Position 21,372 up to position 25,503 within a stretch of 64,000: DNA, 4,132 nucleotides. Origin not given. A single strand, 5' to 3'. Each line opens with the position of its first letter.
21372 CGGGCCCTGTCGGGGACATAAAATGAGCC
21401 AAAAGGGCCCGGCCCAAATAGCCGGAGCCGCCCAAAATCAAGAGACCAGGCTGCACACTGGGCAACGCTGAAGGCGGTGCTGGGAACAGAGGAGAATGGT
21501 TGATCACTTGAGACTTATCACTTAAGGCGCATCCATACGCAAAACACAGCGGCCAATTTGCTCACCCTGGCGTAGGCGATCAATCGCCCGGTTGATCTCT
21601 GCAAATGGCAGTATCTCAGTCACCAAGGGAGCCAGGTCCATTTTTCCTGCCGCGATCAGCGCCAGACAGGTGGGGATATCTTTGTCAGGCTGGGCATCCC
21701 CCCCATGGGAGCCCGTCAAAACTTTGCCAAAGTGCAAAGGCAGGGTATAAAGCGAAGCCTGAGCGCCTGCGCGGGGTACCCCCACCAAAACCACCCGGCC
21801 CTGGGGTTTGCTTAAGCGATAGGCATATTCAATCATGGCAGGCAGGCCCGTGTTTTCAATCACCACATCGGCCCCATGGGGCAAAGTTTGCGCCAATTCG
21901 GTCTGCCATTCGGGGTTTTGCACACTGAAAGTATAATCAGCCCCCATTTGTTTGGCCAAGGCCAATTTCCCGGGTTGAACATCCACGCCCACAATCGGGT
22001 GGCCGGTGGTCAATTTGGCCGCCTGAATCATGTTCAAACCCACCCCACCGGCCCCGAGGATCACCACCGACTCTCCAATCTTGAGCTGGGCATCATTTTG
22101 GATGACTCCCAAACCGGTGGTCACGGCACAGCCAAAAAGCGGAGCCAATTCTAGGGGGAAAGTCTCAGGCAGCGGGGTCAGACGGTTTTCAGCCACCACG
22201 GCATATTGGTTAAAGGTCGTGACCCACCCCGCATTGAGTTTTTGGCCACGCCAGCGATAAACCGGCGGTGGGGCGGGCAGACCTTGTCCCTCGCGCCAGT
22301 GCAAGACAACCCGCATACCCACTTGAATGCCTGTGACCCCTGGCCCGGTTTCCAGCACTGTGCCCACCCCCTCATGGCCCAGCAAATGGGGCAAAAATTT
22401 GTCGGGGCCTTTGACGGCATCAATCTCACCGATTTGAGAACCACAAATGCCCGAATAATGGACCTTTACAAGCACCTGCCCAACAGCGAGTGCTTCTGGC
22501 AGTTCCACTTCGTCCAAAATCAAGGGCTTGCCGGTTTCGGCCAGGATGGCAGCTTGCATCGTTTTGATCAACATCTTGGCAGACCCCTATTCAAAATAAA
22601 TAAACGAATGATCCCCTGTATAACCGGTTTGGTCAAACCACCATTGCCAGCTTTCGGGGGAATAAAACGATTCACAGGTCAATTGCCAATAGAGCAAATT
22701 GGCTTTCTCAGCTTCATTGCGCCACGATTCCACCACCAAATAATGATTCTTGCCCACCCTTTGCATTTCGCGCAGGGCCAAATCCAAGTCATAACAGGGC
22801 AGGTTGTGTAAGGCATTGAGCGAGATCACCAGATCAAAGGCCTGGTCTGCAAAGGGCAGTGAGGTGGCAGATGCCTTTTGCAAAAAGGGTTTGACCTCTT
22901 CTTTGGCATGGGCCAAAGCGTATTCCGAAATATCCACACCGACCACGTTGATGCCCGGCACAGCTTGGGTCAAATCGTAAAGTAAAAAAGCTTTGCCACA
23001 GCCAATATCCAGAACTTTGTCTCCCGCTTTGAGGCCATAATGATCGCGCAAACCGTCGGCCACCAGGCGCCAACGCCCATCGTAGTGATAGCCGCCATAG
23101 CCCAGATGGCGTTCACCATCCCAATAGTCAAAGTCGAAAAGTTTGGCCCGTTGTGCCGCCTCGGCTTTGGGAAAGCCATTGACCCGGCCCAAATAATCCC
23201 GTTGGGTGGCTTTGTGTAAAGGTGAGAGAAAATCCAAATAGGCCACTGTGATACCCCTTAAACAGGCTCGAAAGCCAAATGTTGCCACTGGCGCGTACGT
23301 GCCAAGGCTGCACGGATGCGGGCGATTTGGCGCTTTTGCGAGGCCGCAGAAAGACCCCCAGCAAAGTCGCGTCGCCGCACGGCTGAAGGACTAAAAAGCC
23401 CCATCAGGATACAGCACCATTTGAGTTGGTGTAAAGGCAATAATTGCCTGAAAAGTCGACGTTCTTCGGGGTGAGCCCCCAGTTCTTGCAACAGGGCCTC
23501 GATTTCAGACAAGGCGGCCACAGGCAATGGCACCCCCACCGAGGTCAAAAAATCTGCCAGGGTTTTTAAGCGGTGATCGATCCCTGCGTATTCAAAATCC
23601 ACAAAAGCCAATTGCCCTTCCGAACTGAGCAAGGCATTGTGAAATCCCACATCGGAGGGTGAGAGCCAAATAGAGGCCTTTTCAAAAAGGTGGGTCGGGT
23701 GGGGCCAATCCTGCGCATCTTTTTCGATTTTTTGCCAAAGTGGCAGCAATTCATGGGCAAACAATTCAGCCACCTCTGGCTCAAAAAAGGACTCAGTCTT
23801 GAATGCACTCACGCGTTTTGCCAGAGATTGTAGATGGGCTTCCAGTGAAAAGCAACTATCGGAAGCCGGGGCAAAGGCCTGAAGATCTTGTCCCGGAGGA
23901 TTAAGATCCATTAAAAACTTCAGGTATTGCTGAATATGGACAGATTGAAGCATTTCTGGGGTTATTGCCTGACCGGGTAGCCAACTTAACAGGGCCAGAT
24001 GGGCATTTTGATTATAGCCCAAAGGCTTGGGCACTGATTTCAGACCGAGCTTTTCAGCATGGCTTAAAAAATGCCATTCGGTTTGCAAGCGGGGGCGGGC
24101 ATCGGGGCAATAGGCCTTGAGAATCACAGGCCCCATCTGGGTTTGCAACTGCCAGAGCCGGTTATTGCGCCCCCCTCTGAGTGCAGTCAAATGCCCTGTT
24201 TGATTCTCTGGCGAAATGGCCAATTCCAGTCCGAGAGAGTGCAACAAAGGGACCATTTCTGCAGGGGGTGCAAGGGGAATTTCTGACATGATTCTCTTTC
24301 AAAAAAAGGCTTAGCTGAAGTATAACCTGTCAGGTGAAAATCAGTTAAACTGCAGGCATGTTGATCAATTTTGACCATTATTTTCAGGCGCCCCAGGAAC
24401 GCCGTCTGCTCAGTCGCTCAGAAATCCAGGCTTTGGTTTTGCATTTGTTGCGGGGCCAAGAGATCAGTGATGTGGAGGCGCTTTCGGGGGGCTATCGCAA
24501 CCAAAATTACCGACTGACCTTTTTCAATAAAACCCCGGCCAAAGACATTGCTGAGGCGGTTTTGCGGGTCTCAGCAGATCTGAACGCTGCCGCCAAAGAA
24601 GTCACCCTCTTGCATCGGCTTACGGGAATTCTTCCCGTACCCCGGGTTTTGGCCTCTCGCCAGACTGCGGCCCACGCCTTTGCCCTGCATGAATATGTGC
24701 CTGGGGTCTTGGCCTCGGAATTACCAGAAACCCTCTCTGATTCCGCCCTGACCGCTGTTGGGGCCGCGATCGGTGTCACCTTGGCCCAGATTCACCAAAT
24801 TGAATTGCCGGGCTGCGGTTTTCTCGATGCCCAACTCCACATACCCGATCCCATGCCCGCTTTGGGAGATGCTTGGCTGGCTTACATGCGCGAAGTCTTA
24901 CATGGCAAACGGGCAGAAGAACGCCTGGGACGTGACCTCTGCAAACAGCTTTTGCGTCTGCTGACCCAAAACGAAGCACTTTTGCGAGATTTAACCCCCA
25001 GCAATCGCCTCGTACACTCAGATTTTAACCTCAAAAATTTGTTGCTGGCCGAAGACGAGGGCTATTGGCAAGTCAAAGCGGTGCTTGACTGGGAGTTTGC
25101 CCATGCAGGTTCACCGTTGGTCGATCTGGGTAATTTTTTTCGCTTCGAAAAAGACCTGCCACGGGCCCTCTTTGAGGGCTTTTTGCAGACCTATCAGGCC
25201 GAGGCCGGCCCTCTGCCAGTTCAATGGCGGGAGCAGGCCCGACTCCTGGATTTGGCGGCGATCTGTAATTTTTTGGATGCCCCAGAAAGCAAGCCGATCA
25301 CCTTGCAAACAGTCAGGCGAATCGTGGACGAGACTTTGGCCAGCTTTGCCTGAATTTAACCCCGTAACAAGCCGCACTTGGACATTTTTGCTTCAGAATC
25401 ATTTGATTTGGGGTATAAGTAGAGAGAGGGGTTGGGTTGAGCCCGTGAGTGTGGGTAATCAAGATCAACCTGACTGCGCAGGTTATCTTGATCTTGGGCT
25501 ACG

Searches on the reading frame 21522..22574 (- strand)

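Call 6: search_protein_families(library=pfam, proteins=[window:21522-22574:-], max_evalue=0.01)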
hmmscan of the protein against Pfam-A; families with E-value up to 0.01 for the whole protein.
window:21522-22574:- (350 aa): 6 families
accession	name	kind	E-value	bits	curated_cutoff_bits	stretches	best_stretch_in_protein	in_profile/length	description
PF00107.32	ADH_zinc_N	-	3.1e-24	85.8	31.8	1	177-308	1-128/129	Zinc-binding dehydrogenase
PF08240.17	ADH_N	-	2.3e-16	60.3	23.5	1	32-137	3-104/104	Alcohol dehydrogenase GroES-like domain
PF13602.12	ADH_zinc_N_2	-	1e-12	49.6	27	1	211-345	2-134/134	Zinc-binding dehydrogenase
PF16912.11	Glu_dehyd_C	-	4.6e-09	36.5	34.9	1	168-280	32-144/211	Glucose dehydrogenase C-terminus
PF01113.26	DapB_N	-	0.0036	17.8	25.6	1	169-256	2-89/124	Dihydrodipicolinate reductase, N-terminus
PF01262.27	AlaDh_PNT_C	-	0.0095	15.8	23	0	169-239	30-97/214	Alanine dehydrogenase/PNT, C-terminal domain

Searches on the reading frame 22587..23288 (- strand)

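Call 6: search_protein_families(library=pfam, proteins=[window:22587-23288:-], max_evalue=0.01)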
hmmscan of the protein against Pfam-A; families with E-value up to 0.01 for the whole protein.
window:22587-23288:- (233 aa): 15 families
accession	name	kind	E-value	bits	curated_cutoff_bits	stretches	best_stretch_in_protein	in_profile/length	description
PF08241.18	Methyltransf_11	-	8.7e-19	68.4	21.2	1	93-181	1-89/95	Methyltransferase domain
PF13847.12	Methyltransf_31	-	1.3e-18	67.5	27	1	87-221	2-144/145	Methyltransferase domain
PF13649.12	Methyltransf_25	-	1.4e-18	67.8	27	1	92-180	1-94/97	Methyltransferase domain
PF13489.12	Methyltransf_23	-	5.1e-14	52.8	27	1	86-225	20-161/164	Methyltransferase domain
PF08242.18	Methyltransf_12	-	5.1e-12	46.8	30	1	93-178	1-91/98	Methyltransferase domain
PF01209.24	Ubie_methyltran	-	4e-09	36.6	20.1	1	80-181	39-145/233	ubiE/COQ5 methyltransferase family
PF07021.18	MetW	-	3.8e-06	27.1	21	1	86-181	11-104/193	Methionine biosynthesis protein MetW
PF02353.26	CMAS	-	1.2e-05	25.2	27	1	82-161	56-138/273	Mycolic acid cyclopropane synthetase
PF05175.20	MTS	-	1.5e-05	25.1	23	1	88-138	31-81/170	Methyltransferase small domain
PF05724.17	TPMT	-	0.0003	20.9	26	1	66-135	16-84/218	Thiopurine S-methyltransferase (TPMT)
PF02390.23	Methyltransf_4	-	0.00066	19.6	24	1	92-133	5-46/173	Putative methyltransferase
PF13679.12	Methyltransf_32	-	0.00089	19.7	27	1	84-133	21-74/143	Methyltransferase domain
PF08003.17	Methyltransf_9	-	0.0027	17.2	23.8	1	67-161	92-193/315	Protein of unknown function (DUF1698)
PF12847.13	Methyltransf_18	-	0.0032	17.9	27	1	87-134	13-60/151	Methyltransferase domain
PF01728.25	FtsJ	-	0.0086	16.4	24.1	0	81-148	13-82/181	FtsJ-like methyltransferase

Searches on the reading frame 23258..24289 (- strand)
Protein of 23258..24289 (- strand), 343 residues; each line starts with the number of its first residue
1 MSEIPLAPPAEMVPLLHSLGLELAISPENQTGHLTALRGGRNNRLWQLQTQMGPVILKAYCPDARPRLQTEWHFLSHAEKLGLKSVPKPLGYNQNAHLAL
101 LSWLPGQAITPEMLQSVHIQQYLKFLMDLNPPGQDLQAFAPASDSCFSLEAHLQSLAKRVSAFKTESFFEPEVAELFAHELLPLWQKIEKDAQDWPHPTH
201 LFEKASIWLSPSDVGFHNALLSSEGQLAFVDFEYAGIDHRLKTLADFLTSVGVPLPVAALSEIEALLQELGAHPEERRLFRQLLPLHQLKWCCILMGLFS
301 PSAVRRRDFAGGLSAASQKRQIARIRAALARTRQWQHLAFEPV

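Call 6: search_protein_families(library=pfam, proteins=[window:23258-24289:-], max_evalue=0.01)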
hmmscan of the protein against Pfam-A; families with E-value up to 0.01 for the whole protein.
window:23258-24289:- (343 aa): 2 families
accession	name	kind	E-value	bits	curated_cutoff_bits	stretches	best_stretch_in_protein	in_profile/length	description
PF01636.29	APH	-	1.7e-11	44.8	23.2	1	34-278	2-237/239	Phosphotransferase enzyme family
PF01633.27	Choline_kinase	-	0.0049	16.7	29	1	204-252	159-208/300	Choline/ethanolamine kinase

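Call 7: search_protein_families(library=ncbifam, proteins=[window:23258-24289:-], max_evalue=0.01)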
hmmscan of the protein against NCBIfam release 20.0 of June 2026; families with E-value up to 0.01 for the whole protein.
window:23258-24289:- (343 aa): 0 families

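Call 8: search_protein_families(library=padloc, proteins=[window:23258-24289:-], max_evalue=0.01)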
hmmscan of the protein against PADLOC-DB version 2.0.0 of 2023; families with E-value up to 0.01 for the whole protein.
window:23258-24289:- (343 aa): 0 families

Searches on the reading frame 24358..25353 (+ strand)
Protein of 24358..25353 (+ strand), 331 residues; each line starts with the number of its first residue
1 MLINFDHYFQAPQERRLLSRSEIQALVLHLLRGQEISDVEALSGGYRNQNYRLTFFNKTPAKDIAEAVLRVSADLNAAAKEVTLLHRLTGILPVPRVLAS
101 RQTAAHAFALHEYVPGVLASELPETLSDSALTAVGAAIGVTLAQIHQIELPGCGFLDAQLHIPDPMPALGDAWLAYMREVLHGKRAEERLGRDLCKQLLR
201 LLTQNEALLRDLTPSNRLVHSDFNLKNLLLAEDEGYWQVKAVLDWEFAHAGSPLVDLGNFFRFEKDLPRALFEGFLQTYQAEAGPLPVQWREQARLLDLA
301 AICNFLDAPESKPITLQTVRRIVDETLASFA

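Call 6: search_protein_families(library=pfam, proteins=[window:24358-25353:+], max_evalue=0.01)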
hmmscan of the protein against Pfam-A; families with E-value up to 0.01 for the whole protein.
window:24358-25353:+ (331 aa): 4 families
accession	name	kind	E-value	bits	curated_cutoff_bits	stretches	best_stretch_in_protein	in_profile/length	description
PF01636.29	APH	-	6.2e-29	101.9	23.2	1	39-283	2-231/239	Phosphotransferase enzyme family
PF02958.26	EcKL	-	3.4e-06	27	22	1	185-281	190-283/294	Ecdysteroid kinase-like family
PF07914.17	DUF1679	-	9.7e-05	21.9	24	1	215-261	267-314/414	Uncharacterized oxidoreductase dhs-27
PF01633.27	Choline_kinase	-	0.0052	16.6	29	1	133-261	87-204/300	Choline/ethanolamine kinase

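Call 7: search_protein_families(library=ncbifam, proteins=[window:24358-25353:+], max_evalue=0.01)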
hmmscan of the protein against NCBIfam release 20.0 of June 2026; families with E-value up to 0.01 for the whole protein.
window:24358-25353:+ (331 aa): 10 families
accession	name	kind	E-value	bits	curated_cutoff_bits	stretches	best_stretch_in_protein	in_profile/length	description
NF033068.1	APH_3p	equivalog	7.6e-08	32.2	205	1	68-281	38-237/255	APH(3') family aminoglycoside O-phosphotransferase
NF033059.2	APH_3p_I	exception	6e-06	25.8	400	1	76-234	59-206/267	APH(3')-I family aminoglycoside O-phosphotransferase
NF038156.1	lant_syn_V_LxmK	equivalog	4.2e-05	22.8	315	1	37-260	19-230/347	class V lanthionine synthetase subunit LxmK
NF051474.1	APH_3p_Ia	exception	0.00088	18.4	625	1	76-157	63-143/271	aminoglycoside O-phosphotransferase APH(3')-Ia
NF032896.1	APH_3pp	equivalog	0.0018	17.9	325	1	71-155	32-110/254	APH(3'') family aminoglycoside O-phosphotransferase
TIGR02721.1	ycfN_thiK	equivalog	0.0026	16.9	299.45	1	217-283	147-205/256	thiamine kinase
NF038151.1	lanthi_synth_III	equivalog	0.0029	16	575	0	78-117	270-309/833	class III lanthionine synthetase LanKC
NF041256.1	GntI_guanitoxin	equivalog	0.0035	16.7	357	0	218-283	176-235/282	guanitoxin biosynthesis pre-guanitoxin N-oxide kinase GntI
NF002475.0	PRK01723.1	equivalog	0.0087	15.1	142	0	216-238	162-184/241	3-deoxy-D-manno-octulosonic acid kinase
TIGR02870.1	spore_II_D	equivalog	0.0089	15.2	234.75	0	96-135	60-99/338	stage II sporulation protein D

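Call 8: search_protein_families(library=padloc, proteins=[window:24358-25353:+], max_evalue=0.01)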
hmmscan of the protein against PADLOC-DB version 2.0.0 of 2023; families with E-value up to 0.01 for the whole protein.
window:24358-25353:+ (331 aa): 0 families
